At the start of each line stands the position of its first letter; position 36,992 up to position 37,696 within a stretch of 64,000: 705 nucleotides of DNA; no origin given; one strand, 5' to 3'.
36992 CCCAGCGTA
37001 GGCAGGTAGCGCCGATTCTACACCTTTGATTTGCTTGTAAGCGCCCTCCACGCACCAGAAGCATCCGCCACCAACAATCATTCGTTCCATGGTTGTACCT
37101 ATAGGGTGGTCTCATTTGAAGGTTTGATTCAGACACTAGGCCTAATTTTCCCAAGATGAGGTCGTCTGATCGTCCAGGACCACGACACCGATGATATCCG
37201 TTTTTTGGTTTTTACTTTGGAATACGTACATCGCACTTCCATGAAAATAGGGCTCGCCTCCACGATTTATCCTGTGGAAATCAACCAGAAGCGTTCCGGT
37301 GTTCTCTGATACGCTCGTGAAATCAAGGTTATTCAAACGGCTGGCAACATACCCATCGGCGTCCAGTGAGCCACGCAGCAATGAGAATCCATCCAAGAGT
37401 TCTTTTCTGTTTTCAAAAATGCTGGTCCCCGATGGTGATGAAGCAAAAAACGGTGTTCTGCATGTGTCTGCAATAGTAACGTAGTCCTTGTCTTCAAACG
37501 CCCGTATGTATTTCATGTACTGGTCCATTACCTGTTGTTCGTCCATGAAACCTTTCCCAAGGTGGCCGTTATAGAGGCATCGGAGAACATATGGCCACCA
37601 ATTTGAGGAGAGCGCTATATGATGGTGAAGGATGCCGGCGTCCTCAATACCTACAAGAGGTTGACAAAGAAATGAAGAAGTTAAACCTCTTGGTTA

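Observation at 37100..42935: Low-GC ~5.8 kb accessory island wedged between msrA and a photolyase gene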

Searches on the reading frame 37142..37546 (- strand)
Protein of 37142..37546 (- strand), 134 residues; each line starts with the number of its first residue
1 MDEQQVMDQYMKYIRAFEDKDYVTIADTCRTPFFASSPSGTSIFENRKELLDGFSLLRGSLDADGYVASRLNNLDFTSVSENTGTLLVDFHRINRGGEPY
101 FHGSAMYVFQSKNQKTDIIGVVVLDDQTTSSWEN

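Call 5: search_protein_families(library=pfam, proteins=[window:37142-37546:-], max_evalue=0.1)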
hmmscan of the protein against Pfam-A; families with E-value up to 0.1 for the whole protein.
window:37142-37546:- (134 aa): 0 families

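Call 6: search_protein_families(library=padloc, proteins=[window:37142-37546:-], max_evalue=0.1)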
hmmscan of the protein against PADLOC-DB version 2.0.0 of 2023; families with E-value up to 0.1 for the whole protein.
window:37142-37546:- (134 aa): 0 families

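Call 7: search_protein_families(library=ncbifam, proteins=[window:37142-37546:-], max_evalue=0.1)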
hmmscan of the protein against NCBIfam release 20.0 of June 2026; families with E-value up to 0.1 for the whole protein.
window:37142-37546:- (134 aa): 0 families

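Call 22: find_encoding_contigs(protein=window:37142-37546:-, flank=10000, max_places=10)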
Protein window:37142-37546:- (134 aa): no gene with exactly this product is on record in the collection.

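Call 33: search_solved_structures(query=window:37145-37546:-, max_evalue=10)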
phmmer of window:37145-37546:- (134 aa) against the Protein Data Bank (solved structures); distinct sequences matched with E-value up to 10: 0.

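Call 35: find_homologous_proteins(query=window:37145-37546:-, max_evalue=0.01)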
Query window:37145-37546:- (134 aa): 153 proteins with E <= 0.01 among 169 candidates; the best 120 are listed.
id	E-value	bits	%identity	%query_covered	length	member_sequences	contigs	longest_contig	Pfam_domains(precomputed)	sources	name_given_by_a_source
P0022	4.4e-73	261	90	100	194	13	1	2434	-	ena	-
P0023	2.2e-60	220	72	100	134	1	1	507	-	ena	-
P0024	2.8e-60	220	73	100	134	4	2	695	-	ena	-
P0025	3.3e-60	220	72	100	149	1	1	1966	-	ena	-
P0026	5.3e-60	219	72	100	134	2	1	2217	-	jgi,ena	-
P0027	1.8e-59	218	72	99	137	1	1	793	-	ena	-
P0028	1.9e-59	217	73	100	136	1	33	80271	-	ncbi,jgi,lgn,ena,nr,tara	ncbi:MAG: hypothetical protein CMB53_00520 [Euryarchaeota archaeon]|nr:hypothetical protein [Euryarc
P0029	2.2e-59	217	72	100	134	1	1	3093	-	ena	-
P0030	2.5e-59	217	72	99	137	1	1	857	-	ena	-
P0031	3.0e-59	217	72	100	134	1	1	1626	-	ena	-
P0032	4.2e-59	216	71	100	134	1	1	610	-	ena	-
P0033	4.2e-59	216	71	100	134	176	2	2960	-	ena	-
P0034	5.8e-59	216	71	100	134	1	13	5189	-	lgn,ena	-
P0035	6.0e-59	216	71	100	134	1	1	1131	-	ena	-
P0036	6.5e-59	216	73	99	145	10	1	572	-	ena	-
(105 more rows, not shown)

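Call 38: find_encoding_contigs(protein=P0022, flank=10000, max_places=4)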
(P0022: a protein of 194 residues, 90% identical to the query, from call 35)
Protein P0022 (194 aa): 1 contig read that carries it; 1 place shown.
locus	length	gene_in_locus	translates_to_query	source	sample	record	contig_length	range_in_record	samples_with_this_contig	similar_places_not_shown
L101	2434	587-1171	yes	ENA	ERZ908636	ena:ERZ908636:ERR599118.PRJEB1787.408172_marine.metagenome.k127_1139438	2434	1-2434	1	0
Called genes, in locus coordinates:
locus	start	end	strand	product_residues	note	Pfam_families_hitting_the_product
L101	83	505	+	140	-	PF01370:Epimerase (weak)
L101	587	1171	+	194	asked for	-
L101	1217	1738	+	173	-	PF01625:PMSR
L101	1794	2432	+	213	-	?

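Call 43: search_protein_families(library=pfam, proteins=[L101:83-505:+], max_evalue=0.1)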
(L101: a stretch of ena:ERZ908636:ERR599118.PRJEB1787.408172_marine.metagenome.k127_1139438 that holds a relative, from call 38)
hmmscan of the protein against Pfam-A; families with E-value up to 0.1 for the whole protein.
L101:83-505:+ (140 aa): 2 families
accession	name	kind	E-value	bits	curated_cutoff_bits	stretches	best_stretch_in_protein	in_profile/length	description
PF01370.27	Epimerase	-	3.4e-06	27.1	20.9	1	3-49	186-232/240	NAD dependent epimerase/dehydratase family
PF16363.11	GDP_Man_Dehyd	-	0.00043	20.3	27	1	9-126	203-331/332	GDP-mannose 4,6 dehydratase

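Call 66: predict_structure(alignment_id=A3)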
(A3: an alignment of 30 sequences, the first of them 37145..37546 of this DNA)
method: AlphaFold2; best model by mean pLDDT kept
length: 134 residues; sequences in the alignment: 30
mean_pLDDT: 90.3   pTM: 0.82
mean pLDDT of the five models: 90.3, 75.1, 47.3, 45.1, 40.2
residues with pLDDT >= 90: 105; 70-90: 20; 50-70: 8; < 50: 1
segments of 3 or more residues with pLDDT < 50: none
pLDDT, mean of each block of 10 residues (from residue 1): 91 95 95 90 96 94 93 90 93 94 93 91 75 50
secondary structure, 60 per line:
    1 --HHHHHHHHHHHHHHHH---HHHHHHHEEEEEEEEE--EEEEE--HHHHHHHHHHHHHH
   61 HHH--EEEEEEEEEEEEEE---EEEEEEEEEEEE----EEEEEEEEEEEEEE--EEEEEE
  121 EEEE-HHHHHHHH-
elements in order: H3-18 H22-28 E29-37 E40-44 H47-63 E66-79 E83-94 E99-112 E115-124 H126-133

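Call 70: fold_search(model_id=the predicted structure, library=pdb)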
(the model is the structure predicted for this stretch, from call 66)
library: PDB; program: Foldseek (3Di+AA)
matches with E <= 10: 1544; with E <= 0.001: 645
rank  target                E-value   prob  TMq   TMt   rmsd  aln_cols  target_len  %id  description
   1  4kvh                  8.9e-08  1.00  0.66  0.78   2.8       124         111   14  Crystal structure of ketosteroid isomerase fold protein Hmuk_0747 (released 2013-06-12)
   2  2rgq_A                1.1e-07  1.00  0.73  0.74   2.3       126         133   14  Crystal structure of a protein of unknown function with a cystatin-like fold (npun_r3134) from nostoc punctiforme pcc  (released 2007-10-16)
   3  2rgq_B                1.5e-07  1.00  0.74  0.74   2.2       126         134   14  Crystal structure of a protein of unknown function with a cystatin-like fold (npun_r3134) from nostoc punctiforme pcc  (released 2007-10-16)
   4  4leh_A                2.1e-07  1.00  0.66  0.54   4.4       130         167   16  Crystal structure of a bile-acid 7-alpha dehydratase (CLOSCI_03134) from Clostridium scindens ATCC 35704 at 2.90 A res (released 2013-08-21)
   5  4i4k_B                2.5e-07  1.00  0.72  0.73   3.0       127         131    9  Streptomyces globisporus C-1027 9-membered enediyne conserved protein SgcE6 (released 2012-12-12)
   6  3cu3                  2.6e-07  1.00  0.70  0.60   4.4       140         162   17  Crystal structure of a domain of unknown function with a cystatin-like fold (npun_r1993) from nostoc punctiforme pcc 731 (released 2008-04-29)
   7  3hx8_C                3.5e-07  1.00  0.64  0.67   3.9       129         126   12  Crystal structure of putative ketosteroid isomerase (NP_103587.1) from Mesorhizobium loti at 1.45 A resolution (released 2009-07-07)
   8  3hx8_B                3.7e-07  1.00  0.65  0.68   3.7       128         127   14  Crystal structure of putative ketosteroid isomerase (NP_103587.1) from Mesorhizobium loti at 1.45 A resolution (released 2009-07-07)
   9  7urz_C                4.0e-07  1.00  0.65  0.66   3.8       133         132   15  Hexadecameric hub domain of CaMKII beta (released 2022-05-11)
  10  5evh                  4.2e-07  1.00  0.55  0.60   7.1       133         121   16  Crystal structure of known function protein from Kribbella flavida DSM 17836 (released 2015-12-02)
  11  5ig4_F                4.8e-07  1.00  0.68  0.70   3.6       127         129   14  Crystal structure of N. vectensis CaMKII-A hub (released 2016-03-23)
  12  7urz_B                4.8e-07  1.00  0.65  0.66   4.1       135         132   14  Hexadecameric hub domain of CaMKII beta (released 2022-05-11)
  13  5ien_A                4.8e-07  1.00  0.61  0.63   4.2       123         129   10  Structure of CDL2.2, a computationally designed Vitamin-D3 binder (released 2017-03-01)
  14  3gzr_A                5.0e-07  1.00  0.66  0.63   5.0       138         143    7  CRYSTAL STRUCTURE OF AN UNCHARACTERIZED PROTEIN WITH A CYSTATIN-LIKE FOLD (CC_2572) FROM CAULOBACTER VIBRIOIDES AT 1.4 (released 2009-04-21)
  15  9iqm                  5.0e-07  1.00  0.55  0.59   3.9       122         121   11  CatM-L6S, a SnoaL-like protein in complex with substrate mimic L6S (released 2025-07-16)
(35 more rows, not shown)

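Call 90: find_encoding_contigs(protein=P0028, flank=6000, max_places=6)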
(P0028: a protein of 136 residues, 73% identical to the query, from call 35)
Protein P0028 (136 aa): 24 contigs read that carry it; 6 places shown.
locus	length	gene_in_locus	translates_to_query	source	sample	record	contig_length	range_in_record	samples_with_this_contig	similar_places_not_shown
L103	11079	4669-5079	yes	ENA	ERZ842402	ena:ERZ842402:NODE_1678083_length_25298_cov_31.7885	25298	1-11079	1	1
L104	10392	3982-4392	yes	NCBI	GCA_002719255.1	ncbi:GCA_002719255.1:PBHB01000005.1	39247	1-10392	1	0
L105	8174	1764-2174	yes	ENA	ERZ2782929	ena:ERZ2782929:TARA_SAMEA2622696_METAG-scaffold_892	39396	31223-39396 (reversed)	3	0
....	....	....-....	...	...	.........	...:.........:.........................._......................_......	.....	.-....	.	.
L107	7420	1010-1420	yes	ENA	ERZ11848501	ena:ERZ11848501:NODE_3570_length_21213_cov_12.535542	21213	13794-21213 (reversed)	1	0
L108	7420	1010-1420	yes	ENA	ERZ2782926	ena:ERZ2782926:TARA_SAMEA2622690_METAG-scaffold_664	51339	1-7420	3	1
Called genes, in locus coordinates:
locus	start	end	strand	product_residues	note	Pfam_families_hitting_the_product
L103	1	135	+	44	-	?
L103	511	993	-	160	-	-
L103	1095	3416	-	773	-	PF04389:Peptidase_M28, PF02535:Zip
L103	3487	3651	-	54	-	-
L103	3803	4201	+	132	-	PF01042:Ribonuc_L-PSP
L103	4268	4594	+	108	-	-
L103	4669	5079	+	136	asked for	-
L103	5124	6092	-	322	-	PF06966:DUF1295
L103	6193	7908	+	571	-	PF04412:AcnX, PF28403:AcnX_2nd (weak), PF28406:AcnX_3rd, PF01989:AcnX_swivel_put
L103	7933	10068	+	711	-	PF01702:TGT, PF01472:PUA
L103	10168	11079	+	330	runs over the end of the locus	PF00005:ABC_tran, PF13304:AAA_21 (weak)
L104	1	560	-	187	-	PF02771:Acyl-CoA_dh_N, PF02770:Acyl-CoA_dh_M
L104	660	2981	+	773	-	PF04389:Peptidase_M28, PF02535:Zip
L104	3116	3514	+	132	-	PF01042:Ribonuc_L-PSP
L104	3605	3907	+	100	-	-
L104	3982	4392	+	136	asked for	-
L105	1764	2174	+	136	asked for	-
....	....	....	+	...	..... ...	-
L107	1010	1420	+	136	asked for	-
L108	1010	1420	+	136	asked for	-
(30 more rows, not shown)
